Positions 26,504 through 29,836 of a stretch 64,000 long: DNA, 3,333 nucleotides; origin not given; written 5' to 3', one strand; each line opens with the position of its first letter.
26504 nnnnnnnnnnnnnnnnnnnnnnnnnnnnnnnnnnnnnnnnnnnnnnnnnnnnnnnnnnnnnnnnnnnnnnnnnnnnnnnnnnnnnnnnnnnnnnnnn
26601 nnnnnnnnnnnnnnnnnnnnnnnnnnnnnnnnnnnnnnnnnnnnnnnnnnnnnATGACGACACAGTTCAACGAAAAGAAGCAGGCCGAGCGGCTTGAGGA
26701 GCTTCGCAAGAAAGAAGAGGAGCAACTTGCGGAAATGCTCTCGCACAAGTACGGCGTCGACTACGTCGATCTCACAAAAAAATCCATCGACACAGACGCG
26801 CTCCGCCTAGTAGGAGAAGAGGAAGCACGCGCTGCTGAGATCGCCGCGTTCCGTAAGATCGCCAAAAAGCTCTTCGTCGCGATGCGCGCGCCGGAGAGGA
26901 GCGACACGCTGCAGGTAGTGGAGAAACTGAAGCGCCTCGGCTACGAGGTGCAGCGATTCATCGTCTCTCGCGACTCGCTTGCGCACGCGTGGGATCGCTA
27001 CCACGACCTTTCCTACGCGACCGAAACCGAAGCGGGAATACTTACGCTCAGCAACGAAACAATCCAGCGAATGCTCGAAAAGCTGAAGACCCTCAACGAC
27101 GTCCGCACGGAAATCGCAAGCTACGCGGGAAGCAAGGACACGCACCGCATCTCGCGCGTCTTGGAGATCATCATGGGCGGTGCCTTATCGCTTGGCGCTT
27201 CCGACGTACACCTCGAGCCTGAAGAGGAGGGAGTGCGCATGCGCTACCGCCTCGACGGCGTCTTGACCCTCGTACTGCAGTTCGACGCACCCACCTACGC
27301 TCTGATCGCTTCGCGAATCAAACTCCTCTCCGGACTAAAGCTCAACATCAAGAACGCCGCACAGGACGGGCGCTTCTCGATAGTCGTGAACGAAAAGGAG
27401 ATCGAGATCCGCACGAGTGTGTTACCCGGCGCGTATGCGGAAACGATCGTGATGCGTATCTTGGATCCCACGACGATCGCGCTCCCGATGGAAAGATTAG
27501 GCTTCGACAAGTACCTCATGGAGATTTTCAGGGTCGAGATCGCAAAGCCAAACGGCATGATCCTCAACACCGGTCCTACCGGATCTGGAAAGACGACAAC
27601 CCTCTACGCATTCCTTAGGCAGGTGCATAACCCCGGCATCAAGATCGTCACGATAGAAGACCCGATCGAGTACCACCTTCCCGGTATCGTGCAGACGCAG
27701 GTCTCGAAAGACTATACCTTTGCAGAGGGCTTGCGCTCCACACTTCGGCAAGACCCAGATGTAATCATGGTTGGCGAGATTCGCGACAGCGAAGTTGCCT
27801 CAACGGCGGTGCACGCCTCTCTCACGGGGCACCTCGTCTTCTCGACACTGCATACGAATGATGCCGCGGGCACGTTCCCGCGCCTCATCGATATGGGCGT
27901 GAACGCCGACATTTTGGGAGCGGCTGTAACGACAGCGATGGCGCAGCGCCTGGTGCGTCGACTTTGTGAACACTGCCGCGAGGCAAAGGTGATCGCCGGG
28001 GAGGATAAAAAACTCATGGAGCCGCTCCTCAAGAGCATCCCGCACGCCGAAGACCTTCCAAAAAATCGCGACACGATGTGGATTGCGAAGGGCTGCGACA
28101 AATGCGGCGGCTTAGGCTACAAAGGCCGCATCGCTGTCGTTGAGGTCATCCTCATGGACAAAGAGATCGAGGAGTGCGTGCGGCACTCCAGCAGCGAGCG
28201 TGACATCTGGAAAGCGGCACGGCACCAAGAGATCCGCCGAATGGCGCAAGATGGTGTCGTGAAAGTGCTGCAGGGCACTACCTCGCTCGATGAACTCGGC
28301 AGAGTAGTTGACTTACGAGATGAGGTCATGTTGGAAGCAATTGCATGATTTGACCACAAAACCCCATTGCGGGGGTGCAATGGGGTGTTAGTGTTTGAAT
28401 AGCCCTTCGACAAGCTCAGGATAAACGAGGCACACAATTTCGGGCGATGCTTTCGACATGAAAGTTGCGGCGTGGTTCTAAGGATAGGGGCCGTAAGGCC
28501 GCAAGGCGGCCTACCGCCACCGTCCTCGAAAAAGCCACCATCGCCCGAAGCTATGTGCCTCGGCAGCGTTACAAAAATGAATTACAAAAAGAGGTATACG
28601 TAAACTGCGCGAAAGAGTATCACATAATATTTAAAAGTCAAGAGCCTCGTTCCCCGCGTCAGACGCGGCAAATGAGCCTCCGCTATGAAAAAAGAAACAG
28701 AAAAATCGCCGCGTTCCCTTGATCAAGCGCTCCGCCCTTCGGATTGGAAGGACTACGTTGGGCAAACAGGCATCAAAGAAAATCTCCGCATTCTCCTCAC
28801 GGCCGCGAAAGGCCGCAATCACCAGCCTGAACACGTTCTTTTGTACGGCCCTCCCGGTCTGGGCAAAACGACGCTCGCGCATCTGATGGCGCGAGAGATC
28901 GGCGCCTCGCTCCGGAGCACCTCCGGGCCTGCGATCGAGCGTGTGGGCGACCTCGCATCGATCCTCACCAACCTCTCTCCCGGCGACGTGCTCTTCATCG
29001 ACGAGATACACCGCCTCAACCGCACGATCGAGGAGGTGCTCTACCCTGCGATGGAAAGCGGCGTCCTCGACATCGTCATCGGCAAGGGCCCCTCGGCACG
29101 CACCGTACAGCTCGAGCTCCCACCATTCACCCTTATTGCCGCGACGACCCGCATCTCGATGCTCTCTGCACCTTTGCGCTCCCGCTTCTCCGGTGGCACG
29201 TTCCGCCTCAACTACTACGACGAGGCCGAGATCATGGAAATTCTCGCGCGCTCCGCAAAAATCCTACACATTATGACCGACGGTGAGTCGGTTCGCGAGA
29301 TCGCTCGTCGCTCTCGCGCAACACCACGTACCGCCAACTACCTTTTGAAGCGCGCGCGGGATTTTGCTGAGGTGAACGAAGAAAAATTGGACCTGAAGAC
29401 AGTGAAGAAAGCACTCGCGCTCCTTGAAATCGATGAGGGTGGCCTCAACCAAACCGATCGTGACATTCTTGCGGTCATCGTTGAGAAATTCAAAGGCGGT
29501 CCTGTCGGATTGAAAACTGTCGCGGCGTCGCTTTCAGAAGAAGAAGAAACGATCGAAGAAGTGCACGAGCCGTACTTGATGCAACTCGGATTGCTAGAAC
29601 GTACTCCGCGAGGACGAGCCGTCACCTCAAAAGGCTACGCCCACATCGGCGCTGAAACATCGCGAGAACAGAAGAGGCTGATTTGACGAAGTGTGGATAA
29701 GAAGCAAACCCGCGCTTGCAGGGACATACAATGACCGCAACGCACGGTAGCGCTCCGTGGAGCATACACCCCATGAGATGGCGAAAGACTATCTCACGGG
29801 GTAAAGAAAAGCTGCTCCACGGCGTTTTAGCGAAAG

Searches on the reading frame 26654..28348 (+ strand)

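Call 63: search_protein_families(library=pfam, proteins=[window:26654-28348:+], max_evalue=0.001)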
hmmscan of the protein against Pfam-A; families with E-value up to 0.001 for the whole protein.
window:26654-28348:+ (564 aa): 2 families
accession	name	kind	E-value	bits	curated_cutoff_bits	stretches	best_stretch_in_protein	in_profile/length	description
PF00437.27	T2SSE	-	1.6e-113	379.6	24.9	1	161-548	3-368/370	Type II/IV secretion system protein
PF05157.20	MshEN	-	1.4e-08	35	23.1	1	33-117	1-84/90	MshEN domain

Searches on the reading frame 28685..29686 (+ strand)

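Call 63: search_protein_families(library=pfam, proteins=[window:28685-29686:+], max_evalue=0.001)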
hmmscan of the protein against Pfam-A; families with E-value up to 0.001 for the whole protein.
window:28685-29686:+ (333 aa): 13 families
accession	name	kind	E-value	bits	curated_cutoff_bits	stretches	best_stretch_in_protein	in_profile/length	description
PF05496.18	RuvB_N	-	1.6e-70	236.4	27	1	16-169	1-154/159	Holliday junction DNA helicase RuvB P-loop domain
PF05491.19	RuvB_C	-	3e-25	88.4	24.7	1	252-321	2-71/72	RuvB C-terminal winged helix domain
PF17864.7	AAA_lid_4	-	3.3e-22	78.5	27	1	178-250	1-74/74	RuvB AAA lid domain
PF00004.35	AAA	-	5.9e-20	72.5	21.2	1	51-169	1-124/131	ATPase family associated with various cellular activities (AAA)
PF07728.20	AAA_5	-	6.8e-11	42.8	22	1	50-168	1-139/139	AAA domain (dynein-related subfamily)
PF13191.12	AAA_16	-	1.1e-06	29.6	32.6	1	35-75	10-51/167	AAA ATPase domain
PF01078.27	Mg_chelatase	-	2.6e-06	27.4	20.3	0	20-69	1-43/207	Magnesium chelatase, subunit ChlI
PF06068.19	TIP49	-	4.4e-06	26.5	23.8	0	18-76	19-78/347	TIP49 P-loop domain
PF00931.28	NB-ARC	-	0.00011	22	23.5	0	45-68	15-38/248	NB-ARC domain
PF13401.12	AAA_22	-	0.0002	22.1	27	0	47-71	4-28/130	AAA domain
PF00158.32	Sigma54_activat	-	0.00053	20.1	20.2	0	33-71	7-45/168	Sigma-54 interaction domain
PF00910.28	RNA_helicase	-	0.00057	20.8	21.5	1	51-117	1-69/105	RNA helicase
PF13173.12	AAA_14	-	0.00091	19.7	27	0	50-120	4-83/129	AAA domain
